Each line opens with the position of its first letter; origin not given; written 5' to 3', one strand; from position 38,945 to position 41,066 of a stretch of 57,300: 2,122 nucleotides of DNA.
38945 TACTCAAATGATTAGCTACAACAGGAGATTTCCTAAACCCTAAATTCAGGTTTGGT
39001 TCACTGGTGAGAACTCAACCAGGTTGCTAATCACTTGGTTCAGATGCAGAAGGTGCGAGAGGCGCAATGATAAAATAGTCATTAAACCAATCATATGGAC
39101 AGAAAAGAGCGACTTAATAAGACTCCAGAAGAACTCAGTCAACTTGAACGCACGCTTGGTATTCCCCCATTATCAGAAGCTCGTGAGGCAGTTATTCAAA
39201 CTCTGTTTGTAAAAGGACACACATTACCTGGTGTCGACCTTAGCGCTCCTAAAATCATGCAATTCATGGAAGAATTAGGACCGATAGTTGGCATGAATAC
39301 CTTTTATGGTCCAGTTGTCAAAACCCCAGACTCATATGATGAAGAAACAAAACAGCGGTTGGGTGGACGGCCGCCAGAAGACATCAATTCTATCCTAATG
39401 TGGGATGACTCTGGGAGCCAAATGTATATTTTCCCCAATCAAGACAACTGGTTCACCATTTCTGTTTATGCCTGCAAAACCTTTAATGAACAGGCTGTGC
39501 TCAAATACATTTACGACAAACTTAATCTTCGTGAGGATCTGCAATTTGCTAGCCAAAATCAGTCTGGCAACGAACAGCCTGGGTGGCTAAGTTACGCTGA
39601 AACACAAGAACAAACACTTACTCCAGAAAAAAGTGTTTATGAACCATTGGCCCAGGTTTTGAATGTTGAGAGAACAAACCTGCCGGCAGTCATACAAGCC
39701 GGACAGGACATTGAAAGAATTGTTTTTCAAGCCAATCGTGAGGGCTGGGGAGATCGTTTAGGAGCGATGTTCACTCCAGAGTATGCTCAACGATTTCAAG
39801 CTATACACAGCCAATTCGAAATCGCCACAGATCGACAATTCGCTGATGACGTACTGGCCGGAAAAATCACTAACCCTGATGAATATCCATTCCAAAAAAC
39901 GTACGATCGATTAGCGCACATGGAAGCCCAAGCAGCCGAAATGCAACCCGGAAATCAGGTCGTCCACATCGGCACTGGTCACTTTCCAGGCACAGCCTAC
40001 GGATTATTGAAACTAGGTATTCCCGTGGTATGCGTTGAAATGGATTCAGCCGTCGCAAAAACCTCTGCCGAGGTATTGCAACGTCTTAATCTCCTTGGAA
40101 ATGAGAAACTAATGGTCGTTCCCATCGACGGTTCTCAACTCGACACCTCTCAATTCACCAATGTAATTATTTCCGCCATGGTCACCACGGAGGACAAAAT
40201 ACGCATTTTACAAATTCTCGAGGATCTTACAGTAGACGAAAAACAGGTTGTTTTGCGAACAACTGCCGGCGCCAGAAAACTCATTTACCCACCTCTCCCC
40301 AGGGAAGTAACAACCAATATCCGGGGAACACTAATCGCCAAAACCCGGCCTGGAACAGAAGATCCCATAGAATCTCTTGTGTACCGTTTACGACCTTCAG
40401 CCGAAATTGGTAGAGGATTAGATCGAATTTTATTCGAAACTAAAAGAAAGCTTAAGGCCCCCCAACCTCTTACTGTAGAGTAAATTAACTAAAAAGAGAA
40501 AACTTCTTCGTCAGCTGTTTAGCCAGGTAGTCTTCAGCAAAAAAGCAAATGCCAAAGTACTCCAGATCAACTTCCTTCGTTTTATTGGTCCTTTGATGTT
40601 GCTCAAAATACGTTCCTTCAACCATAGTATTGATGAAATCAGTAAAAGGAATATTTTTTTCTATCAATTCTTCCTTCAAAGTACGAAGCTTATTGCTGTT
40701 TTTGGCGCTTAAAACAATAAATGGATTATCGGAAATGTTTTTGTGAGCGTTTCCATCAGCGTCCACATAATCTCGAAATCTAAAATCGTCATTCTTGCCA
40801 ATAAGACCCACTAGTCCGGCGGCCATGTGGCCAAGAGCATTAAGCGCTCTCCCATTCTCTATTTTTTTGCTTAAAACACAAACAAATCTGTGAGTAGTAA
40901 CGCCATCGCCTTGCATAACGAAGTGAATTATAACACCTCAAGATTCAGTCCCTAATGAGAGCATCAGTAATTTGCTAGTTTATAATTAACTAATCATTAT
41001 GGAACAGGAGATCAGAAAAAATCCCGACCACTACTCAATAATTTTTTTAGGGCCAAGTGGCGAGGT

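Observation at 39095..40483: AdoMet decarboxylase-like plus nicotianamine-synthase-like fusion: possible new polyamine or metallophore enzyme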

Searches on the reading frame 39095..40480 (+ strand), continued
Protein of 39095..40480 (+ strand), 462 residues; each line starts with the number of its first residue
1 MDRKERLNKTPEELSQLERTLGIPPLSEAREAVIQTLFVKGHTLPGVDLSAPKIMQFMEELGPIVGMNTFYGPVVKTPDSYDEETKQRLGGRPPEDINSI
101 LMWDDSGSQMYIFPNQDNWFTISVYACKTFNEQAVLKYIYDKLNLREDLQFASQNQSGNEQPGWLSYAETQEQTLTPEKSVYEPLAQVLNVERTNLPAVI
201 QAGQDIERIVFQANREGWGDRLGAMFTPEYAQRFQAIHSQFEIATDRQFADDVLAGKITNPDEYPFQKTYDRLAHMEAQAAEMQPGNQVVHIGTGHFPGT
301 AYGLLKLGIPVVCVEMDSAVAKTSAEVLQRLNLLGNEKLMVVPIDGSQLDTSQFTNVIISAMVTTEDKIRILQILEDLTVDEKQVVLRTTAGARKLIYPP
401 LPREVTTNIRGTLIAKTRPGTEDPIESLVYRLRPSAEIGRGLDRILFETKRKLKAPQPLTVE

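Call 97: search_protein_families(library=pfam, proteins=[L021:221-697:-, L021:2146-4284:+, L021:4224-4694:+, L021:4669-5415:-, L021:5378-8575:-, L024:1192-1554:+, L024:1690-2184:+, L024:2485-3954:+, L024:3951-4697:+, L022:751-1308:-], max_evalue=0.001)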
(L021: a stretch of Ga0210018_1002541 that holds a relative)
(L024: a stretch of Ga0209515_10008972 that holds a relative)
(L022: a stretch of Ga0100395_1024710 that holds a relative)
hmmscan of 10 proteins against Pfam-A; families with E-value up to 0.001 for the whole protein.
L021:221-697:- (158 aa): 1 family
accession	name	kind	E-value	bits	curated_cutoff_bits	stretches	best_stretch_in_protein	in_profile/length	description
PF02075.23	RuvC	-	5.4e-50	169.6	22.2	1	3-146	1-147/148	Crossover junction endodeoxyribonuclease RuvC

L021:2146-4284:+ (712 aa): 5 families
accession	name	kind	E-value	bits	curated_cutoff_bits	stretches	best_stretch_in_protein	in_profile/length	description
PF00133.28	tRNA-synt_1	-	1.4e-117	393.5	22.7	1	14-574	1-411/414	tRNA synthetases class I (I, L, M and V)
PF09334.17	tRNA-synt_1g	-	3.2e-24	85.9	20.1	3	47-192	6-133/391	tRNA synthetases class I (M)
PF08264.19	Anticodon_1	-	1.1e-17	64.7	25.1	1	618-712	4-106/148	Anticodon-binding domain of tRNA ligase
PF13603.12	tRNA-synt_1_2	-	1.8e-07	31.3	25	1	255-301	98-144/185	Leucyl-tRNA synthetase, editing domain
PF01406.26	tRNA-synt_1e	-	2.7e-05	24.1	27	0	519-566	235-282/301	tRNA synthetases class I (C) catalytic domain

L021:4224-4694:+ (156 aa): 0 families

L021:4669-5415:- (248 aa): 2 families
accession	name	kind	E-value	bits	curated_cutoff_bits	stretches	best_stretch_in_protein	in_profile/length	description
PF14693.11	Ribosomal_TL5_C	-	2.3e-21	76.4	27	1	124-207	2-83/84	Ribosomal protein TL5, C-terminal domain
PF01386.24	Ribosomal_L25p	-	3.6e-19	69.4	23.6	1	28-115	1-82/82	Ribosomal L25p family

L021:5378-8575:- (1065 aa): 6 families
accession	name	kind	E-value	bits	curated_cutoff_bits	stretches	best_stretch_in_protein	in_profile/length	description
PF13196.11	DUF4012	-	1.4e-29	103.9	28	1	647-782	2-137/144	Protein of unknown function (DUF4012)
PF01370.27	Epimerase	-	4.3e-25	88.9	20.9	1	68-295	1-227/240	NAD dependent epimerase/dehydratase family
PF16363.11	GDP_Man_Dehyd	-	3.3e-18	66.7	27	1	69-368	1-329/332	GDP-mannose 4,6 dehydratase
PF07993.18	NAD_binding_4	-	4.4e-10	39.6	20.1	1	131-254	87-222/258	Male sterility protein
PF01073.25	3Beta_HSD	-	3e-07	30.2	22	1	69-245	1-185/280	3-beta hydroxysteroid dehydrogenase/isomerase family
PF04321.23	RmlD_sub_bind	-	5.3e-06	26.2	27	1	69-315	4-222/287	RmlD substrate binding domain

L024:1192-1554:+ (120 aa): 1 family
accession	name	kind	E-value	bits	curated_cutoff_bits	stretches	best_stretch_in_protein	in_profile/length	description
PF02675.21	AdoMet_dc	-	2e-06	28.6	25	1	26-117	18-101/107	S-adenosylmethionine decarboxylase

L024:1690-2184:+ (164 aa): 1 family
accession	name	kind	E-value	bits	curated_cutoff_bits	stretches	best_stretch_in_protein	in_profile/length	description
PF00856.33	SET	-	1.2e-12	48.6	22.4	1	12-105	1-105/105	SET domain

L024:2485-3954:+ (489 aa): 6 families
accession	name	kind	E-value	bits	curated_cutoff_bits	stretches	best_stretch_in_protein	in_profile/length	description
PF22483.2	Mu-transpos_C_2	-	3.1e-15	56.1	27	1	292-363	1-72/73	Mu transposase, C-terminal domain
PF00665.32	rve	-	1.8e-06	28.6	32.6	1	112-224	2-102/102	Integrase core domain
PF13683.12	rve_3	-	3e-05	24.1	26.5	1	220-273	9-62/67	Integrase core domain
PF13384.12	HTH_23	-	4.8e-05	23.5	24.6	1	10-40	10-40/50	Homeodomain-like domain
PF13936.12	HTH_38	-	8.7e-05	22.6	27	1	8-41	11-44/44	Helix-turn-helix domain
PF09299.17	Mu-transpos_C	-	0.00024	21.5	21.7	1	297-336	2-42/61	Mu transposase, C-terminal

L024:3951-4697:+ (248 aa): 5 families
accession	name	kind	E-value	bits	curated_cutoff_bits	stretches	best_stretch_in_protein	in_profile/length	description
PF01695.23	IstB_IS21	-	2.2e-80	270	24.1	1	14-247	2-235/238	IstB-like ATP binding protein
PF00308.24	Bac_DnaA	-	1.3e-07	32.4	23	1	103-208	32-141/162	Bacterial DnaA ATPAse domain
PF20720.3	nSTAND3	-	7.6e-06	26.1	27.2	1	99-204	12-110/155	Novel STAND NTPase 3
PF02562.22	PhoH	-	1.6e-05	25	27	1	100-168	15-84/205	PhoH-like protein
PF13481.12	AAA_25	-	0.00085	19.4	27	0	100-137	29-65/195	AAA domain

L022:751-1308:- (185 aa): 3 families
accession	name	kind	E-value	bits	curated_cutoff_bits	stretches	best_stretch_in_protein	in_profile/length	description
PF14520.12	HHH_5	-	1.1e-14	55.1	27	1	67-123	1-56/57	Helix-hairpin-helix domain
PF01330.27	RuvA_N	-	9.9e-13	48.4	23.6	1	1-57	1-61/61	RuvA N terminal domain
PF07499.19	RuvA_C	-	4.3e-08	33.9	24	1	141-182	3-46/47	RuvA, C-terminal domain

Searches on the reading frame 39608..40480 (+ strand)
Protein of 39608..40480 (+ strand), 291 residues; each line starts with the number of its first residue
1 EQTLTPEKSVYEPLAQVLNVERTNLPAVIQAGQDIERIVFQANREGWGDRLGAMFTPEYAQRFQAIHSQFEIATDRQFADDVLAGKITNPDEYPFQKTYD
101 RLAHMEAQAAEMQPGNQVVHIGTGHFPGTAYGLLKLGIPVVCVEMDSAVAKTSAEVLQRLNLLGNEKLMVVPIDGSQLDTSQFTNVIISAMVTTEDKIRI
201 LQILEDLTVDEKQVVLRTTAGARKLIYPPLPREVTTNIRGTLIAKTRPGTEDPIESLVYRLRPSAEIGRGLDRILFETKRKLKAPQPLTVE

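Call 102: find_homologous_proteins(query=A5, max_evalue=0.001)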
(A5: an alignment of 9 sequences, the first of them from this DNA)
Query A5 (9 sequences) (291 aa, profile of the alignment): 2 proteins with E <= 0.001 among 8000 candidates.
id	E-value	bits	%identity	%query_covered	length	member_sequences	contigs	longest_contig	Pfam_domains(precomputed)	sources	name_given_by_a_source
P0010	3.2e-97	343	44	96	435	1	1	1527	-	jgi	-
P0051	2.1e-70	255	23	62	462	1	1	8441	-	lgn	-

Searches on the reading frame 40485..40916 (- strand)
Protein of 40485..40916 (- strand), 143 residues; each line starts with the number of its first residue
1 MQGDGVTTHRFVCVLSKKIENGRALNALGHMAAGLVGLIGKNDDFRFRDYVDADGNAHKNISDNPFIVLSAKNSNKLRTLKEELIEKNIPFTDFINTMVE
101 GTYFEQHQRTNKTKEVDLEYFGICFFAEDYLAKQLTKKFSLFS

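Call 3: search_protein_families(library=pfam, proteins=[window:40485-40916:-], max_evalue=1)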
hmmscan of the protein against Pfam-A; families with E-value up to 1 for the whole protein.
window:40485-40916:- (143 aa): 1 family
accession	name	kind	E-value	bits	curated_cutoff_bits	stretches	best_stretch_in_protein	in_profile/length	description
PF09391.15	DUF2000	-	1.5e-30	106.3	25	1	10-142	2-132/133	Protein of unknown function (DUF2000)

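Call 4: search_protein_families(library=ncbifam, proteins=[window:40485-40916:-], max_evalue=1)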
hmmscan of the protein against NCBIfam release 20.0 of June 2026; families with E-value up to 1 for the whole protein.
window:40485-40916:- (143 aa): 0 families
